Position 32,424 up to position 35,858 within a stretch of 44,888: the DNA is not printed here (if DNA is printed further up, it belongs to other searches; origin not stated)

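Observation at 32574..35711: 1045-aa single-chain SudA/GltD-like and SudB/PyrK-like oxidoreductase with an unrecognisable 230-aa N-terminal domain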

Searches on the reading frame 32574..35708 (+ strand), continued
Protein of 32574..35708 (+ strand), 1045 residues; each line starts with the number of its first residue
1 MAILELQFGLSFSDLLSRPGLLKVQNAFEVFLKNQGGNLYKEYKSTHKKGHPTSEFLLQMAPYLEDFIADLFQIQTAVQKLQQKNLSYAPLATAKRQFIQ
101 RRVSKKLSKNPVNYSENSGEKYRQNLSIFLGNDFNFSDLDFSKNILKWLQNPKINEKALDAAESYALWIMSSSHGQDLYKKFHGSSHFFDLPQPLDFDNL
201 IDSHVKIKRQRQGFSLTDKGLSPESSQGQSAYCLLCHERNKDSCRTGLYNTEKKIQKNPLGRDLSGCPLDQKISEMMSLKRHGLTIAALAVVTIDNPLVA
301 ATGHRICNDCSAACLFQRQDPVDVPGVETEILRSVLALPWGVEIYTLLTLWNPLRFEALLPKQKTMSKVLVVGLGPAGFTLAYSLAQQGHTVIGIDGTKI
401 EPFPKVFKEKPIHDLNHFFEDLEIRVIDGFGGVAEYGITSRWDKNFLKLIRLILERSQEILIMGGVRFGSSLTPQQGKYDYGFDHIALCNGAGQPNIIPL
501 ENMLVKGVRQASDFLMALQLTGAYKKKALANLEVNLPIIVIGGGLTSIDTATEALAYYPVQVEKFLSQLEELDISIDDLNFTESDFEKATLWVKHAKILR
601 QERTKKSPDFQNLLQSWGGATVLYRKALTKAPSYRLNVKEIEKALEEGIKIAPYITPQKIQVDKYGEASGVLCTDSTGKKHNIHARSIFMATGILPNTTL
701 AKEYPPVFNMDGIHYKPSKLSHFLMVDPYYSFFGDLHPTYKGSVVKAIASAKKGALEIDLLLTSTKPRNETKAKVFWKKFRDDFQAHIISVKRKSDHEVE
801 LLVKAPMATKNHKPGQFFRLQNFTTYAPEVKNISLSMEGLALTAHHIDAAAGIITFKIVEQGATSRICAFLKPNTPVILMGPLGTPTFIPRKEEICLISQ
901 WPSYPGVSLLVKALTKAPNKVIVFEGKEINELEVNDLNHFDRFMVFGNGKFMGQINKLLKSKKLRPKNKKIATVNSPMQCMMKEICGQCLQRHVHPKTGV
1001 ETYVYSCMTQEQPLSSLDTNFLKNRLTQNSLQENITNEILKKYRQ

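Call 7: find_homologous_proteins(query=window:32574-35708:+, max_evalue=0.00001)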
Query window:32574-35708:+ (1045 aa): 7998 proteins with E <= 0.00001 among 8000 candidates; the best 120 are listed.
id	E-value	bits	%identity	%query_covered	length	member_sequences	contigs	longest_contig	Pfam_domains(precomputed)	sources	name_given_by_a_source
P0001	0.0e+0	2402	100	100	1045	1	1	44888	PF27156.1,PF07992.21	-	-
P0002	0.0e+0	1105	49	100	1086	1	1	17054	PF27156.1,PF07992.21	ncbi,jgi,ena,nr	ncbi:MAG TPA: pyridine nucleotide-disulfide oxidoreductase [Holosporales bacterium]|nr:pyridine nucl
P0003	0.0e+0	1104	49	100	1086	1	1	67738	PF27156.1,PF07992.21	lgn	-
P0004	0.0e+0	1102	49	100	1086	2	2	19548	PF27156.1,PF07992.21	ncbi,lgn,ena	-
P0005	0.0e+0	1095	49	100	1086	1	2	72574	PF27156.1,PF07992.21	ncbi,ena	-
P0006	0.0e+0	1094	49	100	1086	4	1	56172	PF27156.1,PF07992.21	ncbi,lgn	-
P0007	0.0e+0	1086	48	100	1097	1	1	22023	PF27156.1,PF07992.21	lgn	-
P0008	0.0e+0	1086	49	100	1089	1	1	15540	PF27156.1,PF07992.21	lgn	-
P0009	6.6e-290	982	46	100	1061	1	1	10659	PF27156.1,PF07992.21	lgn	-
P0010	7.7e-288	976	45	99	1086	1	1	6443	PF27156.1,PF07992.21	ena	-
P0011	1.6e-282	958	45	100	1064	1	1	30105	PF14691.12,PF27156.1,PF07992.21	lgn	-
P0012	1.4e-277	942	43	100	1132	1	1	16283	PF14691.12,PF27156.1,PF07992.21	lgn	-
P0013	8.4e-277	939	44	99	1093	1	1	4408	PF14691.12,PF27156.1,PF07992.21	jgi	-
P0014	4.7e-275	933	44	99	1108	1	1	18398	PF27156.1,PF07992.21,PF21799.3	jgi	jgi:NADPH-dependent glutamate synthase beta subunit-like oxidoreductase/NAD(P)H-flavin reductase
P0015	4.1e-273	927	45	99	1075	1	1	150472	PF27156.1,PF07992.21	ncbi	-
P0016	1.6e-270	918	43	99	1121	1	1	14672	PF27156.1,PF07992.21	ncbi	-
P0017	9.2e-269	913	43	99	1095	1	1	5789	PF14691.12,PF27156.1,PF07992.21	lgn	-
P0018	3.2e-268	911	42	98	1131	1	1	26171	PF14691.12,PF27156.1,PF07992.21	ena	-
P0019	1.1e-266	906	42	99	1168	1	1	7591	PF14691.12,PF27156.1,PF07992.21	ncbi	-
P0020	7.9e-265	899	42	99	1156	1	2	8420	PF14691.12,PF27156.1,PF07992.21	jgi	jgi:NADPH-dependent glutamate synthase beta subunit-like oxidoreductase/NAD(P)H-flavin reductase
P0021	8.3e-265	899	42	99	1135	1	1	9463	PF27156.1,PF07992.21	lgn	-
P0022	7.4e-264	896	43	100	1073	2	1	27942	PF14691.12,PF27156.1,PF07992.21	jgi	jgi:NADPH-dependent glutamate synthase beta chain and related oxidoreductases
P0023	7.9e-264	896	42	99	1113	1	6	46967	PF27156.1,PF07992.21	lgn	-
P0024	1.4e-263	895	42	99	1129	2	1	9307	PF14691.12,PF27156.1,PF07992.21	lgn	-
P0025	1.8e-263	895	43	99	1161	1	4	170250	PF27156.1,PF07992.21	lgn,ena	-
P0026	2.2e-263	895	42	100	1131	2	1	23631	PF14691.12,PF27156.1,PF07992.21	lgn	-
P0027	2.6e-263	894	43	99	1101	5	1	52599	PF14691.12,PF27156.1,PF07992.21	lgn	-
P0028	2.9e-263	894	41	99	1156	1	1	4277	PF14691.12,PF27156.1,PF07992.21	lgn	-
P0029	5.7e-263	893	42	99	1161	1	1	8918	PF14691.12,PF27156.1,PF07992.21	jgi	jgi:NADPH-dependent glutamate synthase beta subunit-like oxidoreductase/NAD(P)H-flavin reductase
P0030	5.7e-263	893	42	99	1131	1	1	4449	PF14691.12,PF27156.1,PF07992.21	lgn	-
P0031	7.2e-263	893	43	99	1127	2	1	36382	PF14691.12,PF27156.1,PF07992.21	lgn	-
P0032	1.3e-262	892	42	100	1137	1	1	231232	PF27156.1,PF07992.21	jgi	jgi:NADPH-dependent glutamate synthase beta subunit-like oxidoreductase/NAD(P)H-flavin reductase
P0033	1.5e-262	892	41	99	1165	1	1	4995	PF14691.12,PF27156.1,PF07992.21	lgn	-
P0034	1.6e-262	892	42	99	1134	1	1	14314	PF27156.1,PF07992.21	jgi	jgi:NADPH-dependent glutamate synthase beta subunit-like oxidoreductase/NAD(P)H-flavin reductase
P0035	2.1e-262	891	42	99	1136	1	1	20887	PF14691.12,PF27156.1,PF07992.21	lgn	-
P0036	4.4e-262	890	42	99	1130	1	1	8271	PF14691.12,PF27156.1,PF07992.21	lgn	-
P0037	7.1e-262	890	42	98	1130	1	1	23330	PF14691.12,PF27156.1,PF07992.21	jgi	jgi:NADPH-dependent glutamate synthase beta subunit-like oxidoreductase/NAD(P)H-flavin reductase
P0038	1.3e-261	889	42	99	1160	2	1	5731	PF14691.12,PF27156.1,PF07992.21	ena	-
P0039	2.4e-261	888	52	74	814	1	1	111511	PF07992.21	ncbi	-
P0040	6.4e-261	887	41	99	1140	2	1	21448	PF27156.1,PF07992.21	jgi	-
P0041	7.1e-261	886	42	99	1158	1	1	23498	PF14691.12,PF27156.1,PF07992.21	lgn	-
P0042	4.6e-260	884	41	99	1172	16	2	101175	PF27156.1,PF07992.21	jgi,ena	-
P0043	4.7e-260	884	42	98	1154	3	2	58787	PF27156.1,PF07992.21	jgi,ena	-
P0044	1.4e-259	882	43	99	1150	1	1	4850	PF27156.1,PF07992.21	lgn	-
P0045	6.8e-259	880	41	99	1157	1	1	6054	PF27156.1,PF07992.21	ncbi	-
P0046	6.8e-259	880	41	99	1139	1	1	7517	PF27156.1,PF07992.21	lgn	-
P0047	7.1e-259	880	42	99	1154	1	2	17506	PF27156.1,PF07992.21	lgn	-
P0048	8.6e-259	879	41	100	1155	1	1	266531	PF27156.1,PF07992.21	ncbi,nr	ncbi:MAG TPA: FAD-dependent oxidoreductase [Dongiaceae bacterium]|nr:FAD-dependent oxidoreductase [D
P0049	1.8e-258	878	40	99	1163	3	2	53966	PF27156.1,PF07992.21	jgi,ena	jgi:NADPH-dependent glutamate synthase beta subunit-like oxidoreductase/NAD(P)H-flavin reductase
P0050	2.2e-258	878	41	100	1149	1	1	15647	PF14691.12,PF27156.1,PF07992.21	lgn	-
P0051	2.5e-258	878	41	99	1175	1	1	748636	PF27156.1,PF07992.21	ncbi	-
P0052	2.8e-258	878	42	99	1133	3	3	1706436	PF27156.1,PF07992.21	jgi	jgi:NADPH-dependent glutamate synthase beta subunit-like oxidoreductase/NAD(P)H-flavin reductase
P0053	5.5e-258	877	42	99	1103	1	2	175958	PF14691.12,PF27156.1,PF07992.21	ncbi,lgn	-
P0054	6.0e-258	877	41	99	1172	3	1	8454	PF27156.1,PF07992.21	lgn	-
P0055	7.0e-258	876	41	98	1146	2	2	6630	PF27156.1,PF07992.21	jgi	-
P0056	7.5e-258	876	41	99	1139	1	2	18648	PF27156.1,PF07992.21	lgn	-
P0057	7.8e-258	876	41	99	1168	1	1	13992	PF27156.1,PF07992.21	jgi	jgi:NADPH-dependent glutamate synthase beta subunit-like oxidoreductase/NAD(P)H-flavin reductase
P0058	8.0e-258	876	42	99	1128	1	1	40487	PF27156.1,PF07992.21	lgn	-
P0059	9.1e-258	876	40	99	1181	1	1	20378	PF27156.1,PF07992.21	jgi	jgi:NADPH-dependent glutamate synthase beta subunit-like oxidoreductase/NAD(P)H-flavin reductase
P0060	1.2e-257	876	40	99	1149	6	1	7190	PF27156.1,PF07992.21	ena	-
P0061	1.2e-257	876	41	99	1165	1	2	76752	PF14691.12,PF27156.1,PF07992.21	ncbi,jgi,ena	jgi:NADPH-dependent glutamate synthase beta subunit-like oxidoreductase/NAD(P)H-flavin reductase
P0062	1.3e-257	876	41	99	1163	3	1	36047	PF27156.1,PF07992.21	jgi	-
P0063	1.3e-257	876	42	99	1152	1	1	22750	PF27156.1,PF07992.21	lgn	-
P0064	1.5e-257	875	42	99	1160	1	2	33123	PF27156.1,PF07992.21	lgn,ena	-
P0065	1.9e-257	875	41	99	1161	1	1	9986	PF27156.1,PF07992.21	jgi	jgi:NADPH-dependent glutamate synthase beta subunit-like oxidoreductase/NAD(P)H-flavin reductase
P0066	2.0e-257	875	41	99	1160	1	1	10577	PF27156.1,PF07992.21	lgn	-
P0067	2.3e-257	875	41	99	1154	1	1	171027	PF27156.1,PF07992.21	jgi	jgi:NADPH-dependent glutamate synthase beta subunit-like oxidoreductase/NAD(P)H-flavin reductase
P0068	2.5e-257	875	41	99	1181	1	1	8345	PF27156.1,PF07992.21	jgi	jgi:NADPH-dependent glutamate synthase beta subunit-like oxidoreductase/NAD(P)H-flavin reductase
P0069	3.7e-257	874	41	100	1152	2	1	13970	PF27156.1,PF07992.21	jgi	-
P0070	5.7e-257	873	42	99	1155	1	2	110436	PF14691.12,PF27156.1,PF07992.21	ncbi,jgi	ncbi:MAG TPA: FAD-dependent oxidoreductase [Bryobacteraceae bacterium]|jgi:NADPH-dependent glutamate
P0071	6.6e-257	873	42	99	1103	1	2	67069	PF14691.12,PF27156.1,PF07992.21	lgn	-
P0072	9.3e-257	873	41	99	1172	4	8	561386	PF27156.1,PF07992.21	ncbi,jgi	jgi:NADPH-dependent glutamate synthase beta subunit-like oxidoreductase/NAD(P)H-flavin reductase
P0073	1.1e-256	873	41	100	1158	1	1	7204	PF27156.1,PF07992.21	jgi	jgi:NADPH-dependent glutamate synthase beta subunit-like oxidoreductase/NAD(P)H-flavin reductase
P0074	1.1e-256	873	41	99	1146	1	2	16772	PF27156.1,PF07992.21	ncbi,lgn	-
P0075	1.1e-256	873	41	100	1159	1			PF27156.1,PF07992.21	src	-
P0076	1.2e-256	872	40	100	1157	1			PF27156.1,PF07992.21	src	-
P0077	1.3e-256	872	42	99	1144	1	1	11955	PF14691.12,PF27156.1,PF07992.21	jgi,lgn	-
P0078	1.4e-256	872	41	99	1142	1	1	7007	PF27156.1,PF07992.21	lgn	-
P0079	1.6e-256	872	40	99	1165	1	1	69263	PF27156.1,PF07992.21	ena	-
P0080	1.8e-256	872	41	100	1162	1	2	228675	PF27156.1,PF07992.21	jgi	jgi:NADPH-dependent glutamate synthase beta subunit-like oxidoreductase/NAD(P)H-flavin reductase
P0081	1.9e-256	872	43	86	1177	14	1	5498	PF14691.12,PF27156.1,PF07992.21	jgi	-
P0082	2.2e-256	872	40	100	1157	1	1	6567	PF27156.1,PF07992.21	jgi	jgi:NADPH-dependent glutamate synthase beta subunit-like oxidoreductase/NAD(P)H-flavin reductase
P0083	3.0e-256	871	40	99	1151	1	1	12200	PF14691.12,PF27156.1,PF07992.21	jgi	jgi:NADPH-dependent glutamate synthase beta subunit-like oxidoreductase/NAD(P)H-flavin reductase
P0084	4.7e-256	870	40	99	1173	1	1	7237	PF14691.12,PF27156.1,PF07992.21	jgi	-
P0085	4.8e-256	870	41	100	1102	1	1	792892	PF27156.1,PF07992.21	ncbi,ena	-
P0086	4.8e-256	870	42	99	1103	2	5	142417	PF14691.12,PF27156.1,PF07992.21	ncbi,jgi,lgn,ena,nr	ncbi:MAG: hypothetical protein BGO77_03455 [Caedibacter sp. 37-49]|nr:MAG: hypothetical protein BGO7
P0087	5.6e-256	870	40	99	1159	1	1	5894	PF27156.1,PF07992.21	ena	-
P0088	5.6e-256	870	41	99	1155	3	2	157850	PF14691.12,PF27156.1,PF07992.21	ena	-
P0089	5.8e-256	870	41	99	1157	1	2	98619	PF27156.1,PF07992.21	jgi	jgi:NADPH-dependent glutamate synthase beta subunit-like oxidoreductase/NAD(P)H-flavin reductase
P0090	6.0e-256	870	41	99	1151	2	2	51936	PF27156.1,PF07992.21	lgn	-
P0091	9.7e-256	869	41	99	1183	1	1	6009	PF27156.1,PF07992.21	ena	-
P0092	9.9e-256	869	40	99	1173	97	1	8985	PF14691.12,PF27156.1,PF07992.21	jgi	jgi:NADPH-dependent glutamate synthase beta subunit-like oxidoreductase/NAD(P)H-flavin reductase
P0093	1.2e-255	869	40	99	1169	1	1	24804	PF14691.12,PF27156.1,PF07992.21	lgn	-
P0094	1.2e-255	869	40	99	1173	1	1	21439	PF14691.12,PF27156.1,PF07992.21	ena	-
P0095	1.2e-255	869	42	99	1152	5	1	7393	PF27156.1,PF07992.21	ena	-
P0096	1.3e-255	869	41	99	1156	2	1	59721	PF27156.1,PF07992.21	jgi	jgi:NADPH-dependent glutamate synthase beta subunit-like oxidoreductase/NAD(P)H-flavin reductase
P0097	1.4e-255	869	40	99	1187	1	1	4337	PF27156.1,PF07992.21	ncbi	ncbi:MAG: FAD-dependent oxidoreductase [Gallionella sp.]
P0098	1.4e-255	869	42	100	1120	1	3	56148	PF14691.12,PF27156.1,PF07992.21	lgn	-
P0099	1.7e-255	869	42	99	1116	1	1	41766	PF27156.1,PF07992.21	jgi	jgi:NADPH-dependent glutamate synthase beta subunit-like oxidoreductase/NAD(P)H-flavin reductase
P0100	2.0e-255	868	41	100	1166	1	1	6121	PF27156.1,PF07992.21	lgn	-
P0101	2.0e-255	868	40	99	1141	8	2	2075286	PF27156.1,PF07992.21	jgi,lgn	jgi:NADPH-dependent glutamate synthase beta subunit-like oxidoreductase/NAD(P)H-flavin reductase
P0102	2.5e-255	868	43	86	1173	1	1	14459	PF14691.12,PF27156.1,PF07992.21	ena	-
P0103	2.6e-255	868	43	86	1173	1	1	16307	PF14691.12,PF27156.1,PF07992.21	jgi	jgi:NADPH-dependent glutamate synthase beta subunit-like oxidoreductase/NAD(P)H-flavin reductase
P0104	2.7e-255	868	42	99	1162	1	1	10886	PF27156.1,PF07992.21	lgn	-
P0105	2.8e-255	868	40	99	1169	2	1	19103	PF14691.12,PF27156.1,PF07992.21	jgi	-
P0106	3.0e-255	868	40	100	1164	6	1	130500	PF27156.1,PF07992.21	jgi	jgi:NADPH-dependent glutamate synthase beta subunit-like oxidoreductase/NAD(P)H-flavin reductase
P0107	3.0e-255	868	40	99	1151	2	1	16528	PF27156.1,PF07992.21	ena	-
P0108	3.0e-255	868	40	99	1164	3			PF27156.1,PF07992.21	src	-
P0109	3.2e-255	868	43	86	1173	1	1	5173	PF14691.12,PF27156.1,PF07992.21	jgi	jgi:NADPH-dependent glutamate synthase beta subunit-like oxidoreductase/NAD(P)H-flavin reductase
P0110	4.4e-255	867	40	99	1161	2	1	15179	PF27156.1,PF07992.21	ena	-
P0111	4.7e-255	867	43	86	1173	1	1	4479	PF14691.12,PF27156.1,PF07992.21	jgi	jgi:NADPH-dependent glutamate synthase beta subunit-like oxidoreductase/NAD(P)H-flavin reductase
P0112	4.9e-255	867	43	99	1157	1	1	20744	PF27156.1,PF07992.21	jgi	-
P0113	5.0e-255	867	42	94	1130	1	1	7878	PF14691.12,PF27156.1,PF07992.21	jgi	jgi:NADPH-dependent glutamate synthase beta subunit-like oxidoreductase/NAD(P)H-flavin reductase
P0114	5.2e-255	867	41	99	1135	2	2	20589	PF27156.1,PF07992.21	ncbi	ncbi:MAG: FAD-dependent oxidoreductase [Rickettsiales endosymbiont of Dermacentor nuttalli]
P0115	5.5e-255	867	41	99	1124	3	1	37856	PF27156.1,PF07992.21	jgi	jgi:NADPH-dependent glutamate synthase beta subunit-like oxidoreductase/NAD(P)H-flavin reductase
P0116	5.5e-255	867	40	99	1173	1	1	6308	PF14691.12,PF27156.1,PF07992.21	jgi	-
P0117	6.3e-255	867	41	99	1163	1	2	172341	PF27156.1,PF07992.21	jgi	jgi:NADPH-dependent glutamate synthase beta subunit-like oxidoreductase/NAD(P)H-flavin reductase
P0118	6.5e-255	867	40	98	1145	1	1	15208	PF27156.1,PF07992.21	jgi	jgi:NADPH-dependent glutamate synthase beta subunit-like oxidoreductase/NAD(P)H-flavin reductase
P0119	6.6e-255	867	40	99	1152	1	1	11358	PF27156.1,PF07992.21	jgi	-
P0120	7.3e-255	866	41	99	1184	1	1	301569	PF27156.1,PF07992.21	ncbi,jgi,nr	ncbi:MAG TPA: FAD-dependent oxidoreductase [Pirellulaceae bacterium]|jgi:NADPH-dependent glutamate s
